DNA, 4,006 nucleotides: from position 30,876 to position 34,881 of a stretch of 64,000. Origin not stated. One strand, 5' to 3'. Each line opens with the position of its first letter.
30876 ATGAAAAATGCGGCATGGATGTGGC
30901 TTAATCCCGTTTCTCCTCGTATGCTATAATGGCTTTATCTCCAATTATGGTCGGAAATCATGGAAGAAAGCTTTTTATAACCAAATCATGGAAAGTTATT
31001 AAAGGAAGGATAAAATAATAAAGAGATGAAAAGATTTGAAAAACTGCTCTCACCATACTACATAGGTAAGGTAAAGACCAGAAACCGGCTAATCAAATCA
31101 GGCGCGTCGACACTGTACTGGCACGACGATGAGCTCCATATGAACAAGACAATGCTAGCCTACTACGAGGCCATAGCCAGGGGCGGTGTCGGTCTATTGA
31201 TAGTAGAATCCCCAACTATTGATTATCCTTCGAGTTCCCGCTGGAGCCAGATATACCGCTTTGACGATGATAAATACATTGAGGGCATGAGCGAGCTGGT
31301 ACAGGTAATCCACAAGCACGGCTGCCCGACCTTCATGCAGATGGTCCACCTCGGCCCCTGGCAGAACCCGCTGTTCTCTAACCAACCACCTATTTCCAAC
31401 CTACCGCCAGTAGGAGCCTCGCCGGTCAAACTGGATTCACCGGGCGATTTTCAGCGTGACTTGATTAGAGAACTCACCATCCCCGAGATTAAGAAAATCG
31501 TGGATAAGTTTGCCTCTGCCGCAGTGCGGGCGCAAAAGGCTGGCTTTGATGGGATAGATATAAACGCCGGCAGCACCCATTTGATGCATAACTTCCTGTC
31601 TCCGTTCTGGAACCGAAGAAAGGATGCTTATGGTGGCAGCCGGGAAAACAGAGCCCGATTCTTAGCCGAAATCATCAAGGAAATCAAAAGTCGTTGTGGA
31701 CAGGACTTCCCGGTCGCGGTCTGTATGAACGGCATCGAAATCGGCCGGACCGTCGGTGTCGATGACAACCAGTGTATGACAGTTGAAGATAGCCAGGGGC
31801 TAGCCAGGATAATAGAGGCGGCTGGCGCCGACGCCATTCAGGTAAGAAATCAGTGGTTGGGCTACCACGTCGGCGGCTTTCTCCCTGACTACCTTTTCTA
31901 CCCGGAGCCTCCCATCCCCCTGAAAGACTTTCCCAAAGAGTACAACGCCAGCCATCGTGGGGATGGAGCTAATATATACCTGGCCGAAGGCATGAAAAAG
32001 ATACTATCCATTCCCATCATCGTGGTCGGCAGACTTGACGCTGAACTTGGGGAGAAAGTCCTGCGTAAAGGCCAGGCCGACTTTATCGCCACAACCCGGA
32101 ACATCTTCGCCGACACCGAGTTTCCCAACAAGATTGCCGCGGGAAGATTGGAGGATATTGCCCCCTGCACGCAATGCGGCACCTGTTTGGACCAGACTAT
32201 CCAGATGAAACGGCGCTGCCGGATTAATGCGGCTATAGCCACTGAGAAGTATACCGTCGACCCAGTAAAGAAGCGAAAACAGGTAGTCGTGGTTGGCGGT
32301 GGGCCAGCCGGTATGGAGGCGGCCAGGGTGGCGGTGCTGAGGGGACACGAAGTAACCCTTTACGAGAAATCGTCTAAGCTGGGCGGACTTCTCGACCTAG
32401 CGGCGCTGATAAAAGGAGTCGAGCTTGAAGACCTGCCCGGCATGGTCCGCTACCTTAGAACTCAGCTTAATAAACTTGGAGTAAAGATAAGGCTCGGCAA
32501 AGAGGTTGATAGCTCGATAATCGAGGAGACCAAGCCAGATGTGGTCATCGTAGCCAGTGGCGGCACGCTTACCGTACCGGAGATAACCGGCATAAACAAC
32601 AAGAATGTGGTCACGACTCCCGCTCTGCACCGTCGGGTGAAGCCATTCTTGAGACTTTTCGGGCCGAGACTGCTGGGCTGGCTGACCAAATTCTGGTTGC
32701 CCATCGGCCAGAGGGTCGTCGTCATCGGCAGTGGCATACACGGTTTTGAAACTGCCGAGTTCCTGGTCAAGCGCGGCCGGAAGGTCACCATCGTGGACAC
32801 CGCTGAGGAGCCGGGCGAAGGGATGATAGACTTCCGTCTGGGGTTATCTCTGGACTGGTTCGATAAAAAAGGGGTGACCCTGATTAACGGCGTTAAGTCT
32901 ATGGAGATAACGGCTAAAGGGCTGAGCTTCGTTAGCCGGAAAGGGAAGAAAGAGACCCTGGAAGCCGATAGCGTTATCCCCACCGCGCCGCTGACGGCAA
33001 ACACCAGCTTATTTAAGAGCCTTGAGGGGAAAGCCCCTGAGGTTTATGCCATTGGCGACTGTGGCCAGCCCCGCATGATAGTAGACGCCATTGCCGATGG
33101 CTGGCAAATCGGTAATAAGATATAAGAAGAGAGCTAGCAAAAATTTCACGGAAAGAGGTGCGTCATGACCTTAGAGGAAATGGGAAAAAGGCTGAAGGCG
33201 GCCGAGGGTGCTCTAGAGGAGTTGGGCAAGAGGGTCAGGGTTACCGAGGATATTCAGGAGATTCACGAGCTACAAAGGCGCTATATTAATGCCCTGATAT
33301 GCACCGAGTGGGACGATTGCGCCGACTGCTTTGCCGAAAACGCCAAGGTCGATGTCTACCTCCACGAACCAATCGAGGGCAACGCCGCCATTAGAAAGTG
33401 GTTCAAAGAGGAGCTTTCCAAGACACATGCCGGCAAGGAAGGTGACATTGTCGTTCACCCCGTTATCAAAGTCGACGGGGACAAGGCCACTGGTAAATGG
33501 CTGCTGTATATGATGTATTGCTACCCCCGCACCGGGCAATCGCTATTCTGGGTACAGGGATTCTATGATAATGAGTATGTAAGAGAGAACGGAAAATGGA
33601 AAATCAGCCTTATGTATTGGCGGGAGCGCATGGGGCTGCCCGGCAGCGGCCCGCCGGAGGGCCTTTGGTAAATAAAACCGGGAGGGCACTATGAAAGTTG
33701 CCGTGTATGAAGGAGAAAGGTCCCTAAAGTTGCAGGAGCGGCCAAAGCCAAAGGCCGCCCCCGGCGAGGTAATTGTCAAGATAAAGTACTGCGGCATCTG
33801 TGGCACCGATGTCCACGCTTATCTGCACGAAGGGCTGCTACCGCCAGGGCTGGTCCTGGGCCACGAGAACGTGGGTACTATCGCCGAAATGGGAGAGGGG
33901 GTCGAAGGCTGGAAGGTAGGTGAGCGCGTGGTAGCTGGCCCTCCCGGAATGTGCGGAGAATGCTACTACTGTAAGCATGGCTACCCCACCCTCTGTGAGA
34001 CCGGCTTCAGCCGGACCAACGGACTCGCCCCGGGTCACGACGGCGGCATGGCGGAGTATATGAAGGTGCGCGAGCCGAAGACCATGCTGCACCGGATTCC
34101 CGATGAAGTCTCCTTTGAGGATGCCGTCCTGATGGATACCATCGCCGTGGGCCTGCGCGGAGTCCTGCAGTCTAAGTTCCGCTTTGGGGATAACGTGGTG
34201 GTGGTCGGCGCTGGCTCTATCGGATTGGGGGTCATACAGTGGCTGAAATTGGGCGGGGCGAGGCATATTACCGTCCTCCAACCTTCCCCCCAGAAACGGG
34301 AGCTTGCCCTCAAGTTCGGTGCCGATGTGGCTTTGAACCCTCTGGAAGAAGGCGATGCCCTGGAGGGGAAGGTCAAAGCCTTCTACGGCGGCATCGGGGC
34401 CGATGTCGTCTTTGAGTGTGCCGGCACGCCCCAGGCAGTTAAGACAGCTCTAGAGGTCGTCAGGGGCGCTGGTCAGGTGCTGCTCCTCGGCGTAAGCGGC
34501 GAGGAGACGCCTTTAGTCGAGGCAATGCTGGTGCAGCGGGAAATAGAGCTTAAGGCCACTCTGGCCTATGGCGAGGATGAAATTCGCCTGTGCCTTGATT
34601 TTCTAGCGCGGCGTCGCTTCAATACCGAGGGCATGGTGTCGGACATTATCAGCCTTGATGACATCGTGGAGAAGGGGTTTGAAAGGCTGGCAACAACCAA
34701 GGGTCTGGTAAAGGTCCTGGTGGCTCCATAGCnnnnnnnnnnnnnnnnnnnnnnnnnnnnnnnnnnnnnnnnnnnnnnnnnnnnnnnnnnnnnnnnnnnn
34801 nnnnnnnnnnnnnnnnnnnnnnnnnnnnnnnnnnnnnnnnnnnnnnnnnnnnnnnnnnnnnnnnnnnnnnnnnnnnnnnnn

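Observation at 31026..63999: Candidate undescribed anaerobic pathway built around hydrolytic C-C cleavage of cyclic diketone or acyl-phenol substrates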

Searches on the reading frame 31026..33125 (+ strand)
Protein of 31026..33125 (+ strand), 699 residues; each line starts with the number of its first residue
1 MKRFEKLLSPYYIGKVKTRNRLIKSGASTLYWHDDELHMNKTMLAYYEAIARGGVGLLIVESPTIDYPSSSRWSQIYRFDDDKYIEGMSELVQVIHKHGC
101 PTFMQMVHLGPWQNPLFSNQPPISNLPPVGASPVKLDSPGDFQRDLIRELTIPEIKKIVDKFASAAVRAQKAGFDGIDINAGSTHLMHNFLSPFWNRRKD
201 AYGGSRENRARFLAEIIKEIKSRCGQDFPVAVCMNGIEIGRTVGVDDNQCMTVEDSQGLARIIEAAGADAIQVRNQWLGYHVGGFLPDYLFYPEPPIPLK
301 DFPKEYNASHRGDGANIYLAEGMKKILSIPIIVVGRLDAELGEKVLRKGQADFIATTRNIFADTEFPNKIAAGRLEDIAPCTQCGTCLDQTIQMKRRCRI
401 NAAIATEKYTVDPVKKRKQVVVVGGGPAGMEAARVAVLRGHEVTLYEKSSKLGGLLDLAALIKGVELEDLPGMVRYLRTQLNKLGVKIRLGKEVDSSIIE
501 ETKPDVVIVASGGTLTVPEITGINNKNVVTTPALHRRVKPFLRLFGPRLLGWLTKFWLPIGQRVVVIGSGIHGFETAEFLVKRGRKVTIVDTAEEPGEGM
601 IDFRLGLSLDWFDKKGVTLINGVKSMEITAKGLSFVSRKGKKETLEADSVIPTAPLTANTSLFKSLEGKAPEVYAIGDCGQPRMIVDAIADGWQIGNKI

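Call 3: search_protein_families(library=pfam, proteins=[window:31026-33125:+])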
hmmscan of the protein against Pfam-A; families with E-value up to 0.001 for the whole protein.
window:31026-33125:+ (699 aa): 16 families
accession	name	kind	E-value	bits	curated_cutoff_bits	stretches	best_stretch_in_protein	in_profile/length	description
PF00724.26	Oxidored_FMN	-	9.3e-49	167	27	2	6-232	1-223/342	NADH:flavin oxidoreductase / NADH oxidase family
PF07992.20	Pyr_redox_2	-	4.6e-23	82.5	26.1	1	418-690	1-289/291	Pyridine nucleotide-disulphide oxidoreductase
PF00070.33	Pyr_redox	-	5.2e-15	56.2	22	2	563-630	1-68/82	Pyridine nucleotide-disulphide oxidoreductase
PF13450.12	NAD_binding_8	-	8.3e-13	48.9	21.9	2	422-456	1-35/68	NAD(P)-binding Rossmann-like domain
PF01266.30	DAO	-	1.7e-12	48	27.9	1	563-599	1-37/353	FAD dependent oxidoreductase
PF03486.20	HI0933_like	-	5.7e-11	42.8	50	1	419-453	2-36/244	HI0933-like protein Rossmann domain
PF12831.13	FAD_oxidored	-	4.3e-10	39.9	27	1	419-457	1-39/416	FAD dependent oxidoreductase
PF01262.27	AlaDh_PNT_C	-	2.8e-08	33.9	23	1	416-451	27-62/214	Alanine dehydrogenase/PNT, C-terminal domain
PF13738.12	Pyr_redox_3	-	5.4e-07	29.6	30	0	415-475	162-223/305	Pyridine nucleotide-disulphide oxidoreductase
PF00890.30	FAD_binding_2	-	5.6e-07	29.5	20.4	0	420-457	2-39/414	FAD binding domain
PF01494.25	FAD_binding_3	-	7.8e-07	29.1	22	0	419-451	3-35/349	FAD binding domain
PF01134.28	GIDA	-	7.5e-06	25.7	22.1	1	419-451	1-34/391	Glucose inhibited division protein A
PF13241.12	NAD_binding_7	-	1e-05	26.5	22.1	0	561-593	7-39/104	Putative NAD(P)-binding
PF02737.24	3HCDH_N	-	2.5e-05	24.7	22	0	564-595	2-33/180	3-hydroxyacyl-CoA dehydrogenase, NAD binding domain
PF21799.2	MurD-like_N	-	3.8e-05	24.3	27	0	563-596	2-35/88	Mur ligase MurD-like, N-terminal domain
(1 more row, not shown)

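Call 6: search_protein_families(library=ncbifam, proteins=[window:31026-33125:+], max_evalue=0.00001)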
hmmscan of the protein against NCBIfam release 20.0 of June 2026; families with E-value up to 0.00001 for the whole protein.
window:31026-33125:+ (699 aa): 57 families (the best 25 are shown)
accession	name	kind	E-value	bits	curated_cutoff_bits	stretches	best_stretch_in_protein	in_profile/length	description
TIGR03997.1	mycofact_OYE_2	equivalog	6e-111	371.8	793.15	3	314-531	270-491/645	mycofactocin system FadH/OYE family oxidoreductase 2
NF041087.1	bile_acid_BaiCD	equivalog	1.7e-100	337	825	1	4-699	1-642/642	bile acid Fe-S flavoenzyme BaiCD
NF045599.1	bili_reduct_long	exception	6.2e-98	328.7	750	2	7-530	1-492/641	bilirubin reductase, long form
TIGR03996.1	mycofact_OYE_1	hypoth_equivalog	3.1e-47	161.4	627.9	2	313-693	262-630/633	mycofactocin system FadH/OYE family oxidoreductase 1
NF045592.1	bili_reduct_N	equivalog_domain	1.8e-46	159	425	1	6-393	1-354/363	bilirubin reductase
NF010047.0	PRK13523.1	equivalog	1.4e-39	136.1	431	1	5-273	3-248/339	NADPH dehydrogenase NamA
NF006101.0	PRK08255.1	equivalog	5.6e-30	104.1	1078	1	6-273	398-657/768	bifunctional salicylyl-CoA 5-hydroxylase/oxidoreductase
NF007899.0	PRK10605.1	subfamily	2.4e-23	83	403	1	5-225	4-227/365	N-ethylmaleimide reductase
NF009410.0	PRK12771.1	subfamily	1.3e-20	73.5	516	1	408-514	127-234/566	NAD(P)-binding protein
NF009454.0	PRK12814.1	equivalog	6.3e-15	54.6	916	1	404-529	179-305/657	putative NADPH-dependent glutamate synthase small subunit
NF010590.0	PRK13984.1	equivalog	8.3e-15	53.9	946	1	410-548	281-419/611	putative oxidoreductase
NF005560.0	PRK07233.1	equivalog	3e-14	52.7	252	1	419-468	2-50/435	hypothetical protein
TIGR01317.1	GOGAT_sm_gam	subfamily_domain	2.1e-13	50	447.7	1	414-515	140-240/485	glutamate synthase small subunit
NF003437.0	PRK04965.1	equivalog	4.8e-13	48.8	392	1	561-665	141-246/378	NADH:flavorubredoxin reductase NorW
TIGR01316.1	gltA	equivalog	6.1e-13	48.4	471.75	1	403-530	121-246/449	NADPH-dependent glutamate synthase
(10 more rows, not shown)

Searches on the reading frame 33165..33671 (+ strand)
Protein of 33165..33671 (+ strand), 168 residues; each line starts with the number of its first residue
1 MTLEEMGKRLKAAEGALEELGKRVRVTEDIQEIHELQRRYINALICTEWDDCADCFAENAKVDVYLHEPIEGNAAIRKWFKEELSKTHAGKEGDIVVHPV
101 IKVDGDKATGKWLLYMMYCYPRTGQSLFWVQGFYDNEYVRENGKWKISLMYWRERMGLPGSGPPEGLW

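Call 3: search_protein_families(library=pfam, proteins=[window:33165-33671:+])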
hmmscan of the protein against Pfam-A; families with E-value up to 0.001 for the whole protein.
window:33165-33671:+ (168 aa): 2 families
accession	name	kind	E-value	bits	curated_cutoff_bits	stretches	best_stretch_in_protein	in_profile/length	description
PF13577.12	SnoaL_4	-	3.2e-24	85.7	24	1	27-149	3-124/126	SnoaL-like domain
PF12680.13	SnoaL_2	-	6e-06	27.2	27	1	38-129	2-86/102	SnoaL-like domain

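Call 6: search_protein_families(library=ncbifam, proteins=[window:33165-33671:+], max_evalue=0.00001)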
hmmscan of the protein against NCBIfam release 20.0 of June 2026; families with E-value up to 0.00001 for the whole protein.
window:33165-33671:+ (168 aa): 0 families

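Call 81: predict_structure(protein=window:33165-33671:+)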
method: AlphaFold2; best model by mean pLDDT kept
length: 168 residues; sequences in the alignment: 1
mean_pLDDT: 44.9   pTM: 0.40
mean pLDDT of the five models: 44.9, 42.6, 38.5, 37.8, 37.1
residues with pLDDT >= 90: 0; 70-90: 0; 50-70: 50; < 50: 118
segments of 3 or more residues with pLDDT < 50: 1-18, 20-34, 36-50, 57-72, 105-111, 127-168
pLDDT, mean of each block of 10 residues (from residue 1): 43 46 38 47 41 47 33 55 59 56 47 57 49 39 31 38 35
secondary structure, 60 per line:
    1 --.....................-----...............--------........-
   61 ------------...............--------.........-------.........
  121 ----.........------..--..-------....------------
elements in order: H3-23 H29-43 H52-59 H73-87 E96-104 E112-120 E125-133 H153-156

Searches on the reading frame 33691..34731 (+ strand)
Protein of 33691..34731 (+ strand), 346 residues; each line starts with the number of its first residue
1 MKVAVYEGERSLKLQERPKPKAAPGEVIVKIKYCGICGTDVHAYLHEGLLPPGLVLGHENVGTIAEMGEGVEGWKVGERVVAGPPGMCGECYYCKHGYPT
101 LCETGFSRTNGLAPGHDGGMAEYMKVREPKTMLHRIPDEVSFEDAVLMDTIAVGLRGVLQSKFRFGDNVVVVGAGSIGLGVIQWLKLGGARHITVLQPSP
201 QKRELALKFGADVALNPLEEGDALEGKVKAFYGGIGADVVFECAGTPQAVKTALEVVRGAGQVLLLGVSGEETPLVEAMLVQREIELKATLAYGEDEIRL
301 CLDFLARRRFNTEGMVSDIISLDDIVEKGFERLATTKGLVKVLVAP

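Call 3: search_protein_families(library=pfam, proteins=[window:33691-34731:+])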
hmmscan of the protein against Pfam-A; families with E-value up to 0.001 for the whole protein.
window:33691-34731:+ (346 aa): 3 families
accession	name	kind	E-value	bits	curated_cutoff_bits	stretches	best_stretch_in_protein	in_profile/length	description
PF08240.17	ADH_N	-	1.5e-27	96.3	23.5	1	24-138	2-104/104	Alcohol dehydrogenase GroES-like domain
PF00107.32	ADH_zinc_N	-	4.5e-27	95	31.8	1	177-306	2-128/129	Zinc-binding dehydrogenase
PF16912.11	Glu_dehyd_C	-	1.3e-07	31.8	34.9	1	167-290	32-153/211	Glucose dehydrogenase C-terminus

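Call 6: search_protein_families(library=ncbifam, proteins=[window:33691-34731:+], max_evalue=0.00001)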
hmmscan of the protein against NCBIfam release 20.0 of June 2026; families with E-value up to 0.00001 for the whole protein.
window:33691-34731:+ (346 aa): 21 families
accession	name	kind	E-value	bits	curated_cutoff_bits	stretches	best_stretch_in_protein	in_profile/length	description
NF041097.1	keto_inos_dh_IolM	equivalog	1.1e-50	172.5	450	1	11-337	39-381/389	scyllo-inosose 3-dehydrogenase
NF003808.0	PRK05396.1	equivalog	1.3e-49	168.9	380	1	8-290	9-286/341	L-threonine 3-dehydrogenase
TIGR00692.1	tdh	equivalog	2.1e-47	161.8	458.35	1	7-272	6-266/340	L-threonine 3-dehydrogenase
NF007489.0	PRK10083.1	equivalog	6.8e-44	150.2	376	1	1-326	1-317/339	Zn-dependent oxidoreductase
TIGR03366.1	HpnZ_proposed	hypoth_equivalog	8.3e-41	140.2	328.1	1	20-325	1-315/315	putative phosphonate catabolism associated alcohol dehydrogenase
NF007642.0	PRK10309.1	equivalog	2.7e-40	138.7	550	1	1-275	1-268/347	galactitol-1-phosphate 5-dehydrogenase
NF007375.0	PRK09880.1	equivalog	3e-38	131.5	469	1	4-327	8-325/344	L-idonate 5-dehydrogenase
NF010344.0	PRK13771.1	subfamily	5.6e-37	127.5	349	1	1-345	1-332/334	putative alcohol dehydrogenase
NF006940.0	PRK09422.1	equivalog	1.7e-36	125.9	344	1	1-313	1-306/338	alcohol dehydrogenase AdhP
NF041172.1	AcrlCoa_red_Thmprot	equivalog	2.1e-34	119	500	1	1-345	1-333/334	acryloyl-CoA reductase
TIGR03451.1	mycoS_dep_FDH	equivalog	9.8e-34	116.7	512.9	1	13-342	15-355/358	S-(hydroxymethyl)mycothiol dehydrogenase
TIGR03989.1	Rxyl_3153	subfamily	7.9e-32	110.9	440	1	23-337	25-362/370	NDMA-dependent alcohol dehydrogenase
TIGR02818.1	adh_III_F_hyde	equivalog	6.1e-30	104.5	543.95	1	6-282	8-304/368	S-(hydroxymethyl)glutathione dehydrogenase/class III alcohol dehydrogenase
NF047908.1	AldhRedAhr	equivalog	2.9e-25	88.9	470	1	10-312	14-305/335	NADPH-dependent aldehyde reductase Ahr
TIGR03201.1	dearomat_had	equivalog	6.1e-25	88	338.65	1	16-313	15-318/349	6-hydroxycyclohex-1-ene-1-carbonyl-CoA dehydrogenase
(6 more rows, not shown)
